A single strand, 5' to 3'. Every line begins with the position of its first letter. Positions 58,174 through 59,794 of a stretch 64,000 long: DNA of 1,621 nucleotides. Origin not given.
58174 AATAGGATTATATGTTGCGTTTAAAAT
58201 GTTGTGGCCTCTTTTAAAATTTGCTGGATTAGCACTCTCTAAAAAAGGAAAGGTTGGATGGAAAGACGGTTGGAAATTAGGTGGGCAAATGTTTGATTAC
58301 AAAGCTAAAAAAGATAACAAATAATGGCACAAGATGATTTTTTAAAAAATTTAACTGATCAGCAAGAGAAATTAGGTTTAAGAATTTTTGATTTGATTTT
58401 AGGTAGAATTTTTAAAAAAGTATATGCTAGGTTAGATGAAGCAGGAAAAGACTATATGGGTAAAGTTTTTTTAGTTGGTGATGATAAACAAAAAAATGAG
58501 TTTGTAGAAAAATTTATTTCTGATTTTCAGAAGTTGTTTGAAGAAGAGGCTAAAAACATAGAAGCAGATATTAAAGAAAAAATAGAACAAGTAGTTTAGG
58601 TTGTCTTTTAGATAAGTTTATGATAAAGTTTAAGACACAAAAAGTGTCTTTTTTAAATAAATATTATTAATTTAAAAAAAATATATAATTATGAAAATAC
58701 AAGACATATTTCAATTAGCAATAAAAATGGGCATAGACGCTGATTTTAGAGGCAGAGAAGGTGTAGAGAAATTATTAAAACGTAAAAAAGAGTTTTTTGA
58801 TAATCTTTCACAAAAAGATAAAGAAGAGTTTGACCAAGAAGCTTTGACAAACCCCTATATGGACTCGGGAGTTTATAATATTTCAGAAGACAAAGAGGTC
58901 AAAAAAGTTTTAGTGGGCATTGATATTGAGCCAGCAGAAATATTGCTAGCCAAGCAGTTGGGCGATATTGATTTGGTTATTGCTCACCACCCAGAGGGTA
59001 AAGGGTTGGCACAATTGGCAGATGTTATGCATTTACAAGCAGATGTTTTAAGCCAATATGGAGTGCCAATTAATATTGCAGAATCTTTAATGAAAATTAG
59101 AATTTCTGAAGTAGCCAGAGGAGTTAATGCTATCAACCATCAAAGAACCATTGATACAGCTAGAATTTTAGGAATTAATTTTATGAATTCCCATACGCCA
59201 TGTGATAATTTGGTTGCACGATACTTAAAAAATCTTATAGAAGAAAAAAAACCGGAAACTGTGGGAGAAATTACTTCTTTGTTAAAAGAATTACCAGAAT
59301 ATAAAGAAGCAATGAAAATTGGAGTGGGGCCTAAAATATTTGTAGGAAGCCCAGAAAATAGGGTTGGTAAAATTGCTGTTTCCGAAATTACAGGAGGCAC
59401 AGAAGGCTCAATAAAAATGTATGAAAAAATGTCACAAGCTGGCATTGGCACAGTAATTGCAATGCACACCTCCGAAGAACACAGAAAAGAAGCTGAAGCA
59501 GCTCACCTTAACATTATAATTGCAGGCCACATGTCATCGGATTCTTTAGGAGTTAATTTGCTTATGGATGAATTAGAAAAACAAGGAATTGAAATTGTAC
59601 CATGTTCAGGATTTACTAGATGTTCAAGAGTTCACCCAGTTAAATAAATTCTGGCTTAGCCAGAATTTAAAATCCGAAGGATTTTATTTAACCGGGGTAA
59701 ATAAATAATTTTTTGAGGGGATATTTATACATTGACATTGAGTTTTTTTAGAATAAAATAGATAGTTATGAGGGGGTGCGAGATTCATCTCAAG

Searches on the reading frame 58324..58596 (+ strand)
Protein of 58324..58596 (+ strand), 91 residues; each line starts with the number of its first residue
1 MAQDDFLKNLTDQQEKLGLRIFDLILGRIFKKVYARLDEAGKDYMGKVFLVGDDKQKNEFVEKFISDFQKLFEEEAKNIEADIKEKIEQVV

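Call 21: search_protein_families(library=pfam, proteins=[window:58324-58596:+], max_evalue=0.01)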
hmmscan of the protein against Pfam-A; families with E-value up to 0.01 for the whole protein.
window:58324-58596:+ (91 aa): 1 family
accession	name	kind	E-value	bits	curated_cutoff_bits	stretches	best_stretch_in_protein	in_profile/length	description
PF23528.1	Microp_apicomplexa_15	-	0.0021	18.7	27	1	34-84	3-51/69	Apicomplexa microprotein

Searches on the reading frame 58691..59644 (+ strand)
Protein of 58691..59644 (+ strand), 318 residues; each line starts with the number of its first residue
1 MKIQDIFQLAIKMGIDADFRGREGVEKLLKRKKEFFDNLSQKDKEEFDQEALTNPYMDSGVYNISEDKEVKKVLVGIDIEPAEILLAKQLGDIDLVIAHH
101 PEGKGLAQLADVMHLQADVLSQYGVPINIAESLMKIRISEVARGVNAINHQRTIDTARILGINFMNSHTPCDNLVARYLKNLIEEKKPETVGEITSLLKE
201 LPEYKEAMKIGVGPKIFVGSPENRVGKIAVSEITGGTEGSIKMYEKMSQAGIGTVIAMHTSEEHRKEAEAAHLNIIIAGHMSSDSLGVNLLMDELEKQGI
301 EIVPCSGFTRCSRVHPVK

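Call 8: find_related_loci(query=window:58691-59644:+, collection=genome_contigs, flank=10000)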
Query window:58691-59644:+ (318 aa) in genome_contigs; peptide patterns used: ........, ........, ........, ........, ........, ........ (x = any residue, [..] = any of these).
335 stretches matched a pattern; 162 encode a relative of the query (tblastn E <= 1e-3); the best 80 are kept; 80 distinct loci.
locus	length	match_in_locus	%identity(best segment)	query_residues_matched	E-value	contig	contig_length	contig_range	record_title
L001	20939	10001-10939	93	1-313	0e+0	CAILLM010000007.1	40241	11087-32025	Candidatus Staskawiczbacteria bacterium isolate AlinenLipids_bin-6305 genome assembly, contig: bin-6305:07/11, whole gen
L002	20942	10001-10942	81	1-314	2e-172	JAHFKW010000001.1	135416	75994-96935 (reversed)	MAG: Candidatus Staskawiczbacteria bacterium isolate nzgw419 NODE_63_length_135417_cov_6.037895, whole genome shotgun se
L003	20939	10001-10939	81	1-313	3e-172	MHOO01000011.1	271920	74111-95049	MAG: Candidatus Staskawiczbacteria bacterium RIFCSPHIGHO2_01_FULL_39_25 rifcsphigho2_01_scaffold_552, whole genome shotg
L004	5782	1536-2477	79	1-314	6e-173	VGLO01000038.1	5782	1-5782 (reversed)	MAG: Candidatus Staskawiczbacteria bacterium isolate M_DeepCast_50m_m2_049 M_DeepCast_50m_m2_049_Ga0194121_10025286, who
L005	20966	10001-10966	76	1-314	3e-168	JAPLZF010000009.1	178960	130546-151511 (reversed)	MAG: Candidatus Staskawiczbacteria bacterium isolate LacPavin_0920_WC90_MAG_38_16 LacPavin_0920_WC90_scaffold_585232, wh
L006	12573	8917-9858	76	1-314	7e-167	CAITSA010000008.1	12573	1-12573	uncultured bacterium isolate AlinenLipids_bin-4835 genome assembly, contig: bin-4835:08/31, whole genome shotgun sequenc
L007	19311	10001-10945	77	1-315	1e-166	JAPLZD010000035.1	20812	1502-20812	MAG: Candidatus Staskawiczbacteria bacterium isolate LacPavin_0920_SED5_MAG_39_11 LacPavin_0920_SED5_scaffold_792986, wh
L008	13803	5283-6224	75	1-314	3e-165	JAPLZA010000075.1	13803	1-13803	MAG: Candidatus Staskawiczbacteria bacterium isolate LacPavin_0419_WC70L_MAG_36_7 LacPavin_0419_WC70L_scaffold_189848, w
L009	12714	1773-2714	75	1-314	3e-165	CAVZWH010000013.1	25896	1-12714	MAG: Candidatus Staskawiczbacteria bacterium isolate MFD02138.bin.1.79 genome assembly, contig: contig_134852, whole gen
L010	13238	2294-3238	77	1-315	8e-169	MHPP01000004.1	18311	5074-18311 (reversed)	MAG: Candidatus Staskawiczbacteria bacterium RIFOXYC1_FULL_38_18 rifoxyc1_full_scaffold_1254, whole genome shotgun seque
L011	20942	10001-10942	74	1-314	2e-163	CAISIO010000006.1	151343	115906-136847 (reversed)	MAG: Candidatus Staskawiczbacteria bacterium isolate MJ-time_bin-6037 genome assembly, contig: bin-6037:06/45, whole gen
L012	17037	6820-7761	75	1-314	2e-163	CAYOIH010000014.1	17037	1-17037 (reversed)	MAG TPA_asm: uncultured Candidatus Saccharibacteria bacterium isolate SRP178699_co1_594 genome assembly, contig: NODE_42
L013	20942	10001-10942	75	1-314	4e-163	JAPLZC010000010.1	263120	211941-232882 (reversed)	MAG: Candidatus Staskawiczbacteria bacterium isolate LacPavin_0818_WC45_MAG_38_24 LacPavin_0818_WC45_scaffold_98893, who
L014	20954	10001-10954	75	1-314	6e-163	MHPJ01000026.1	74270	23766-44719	MAG: Candidatus Staskawiczbacteria bacterium RIFOXYB1_FULL_37_44 rifoxyb1_full_scaffold_968, whole genome shotgun sequen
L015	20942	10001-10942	76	1-314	8e-163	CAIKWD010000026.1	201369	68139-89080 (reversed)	Candidatus Staskawiczbacteria bacterium isolate MJ-time_bin-8344 genome assembly, contig: bin-8344:26/31, whole genome s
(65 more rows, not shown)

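Call 21: search_protein_families(library=pfam, proteins=[window:58691-59644:+], max_evalue=0.01)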
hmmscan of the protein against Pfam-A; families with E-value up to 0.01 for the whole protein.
window:58691-59644:+ (318 aa): 1 family
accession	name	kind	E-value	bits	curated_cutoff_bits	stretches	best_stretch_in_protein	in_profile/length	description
PF01784.24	DUF34_NIF3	-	2.8e-12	47.2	23.4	1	54-298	20-238/256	Duf34/NIF3 (NGG1p interacting factor 3)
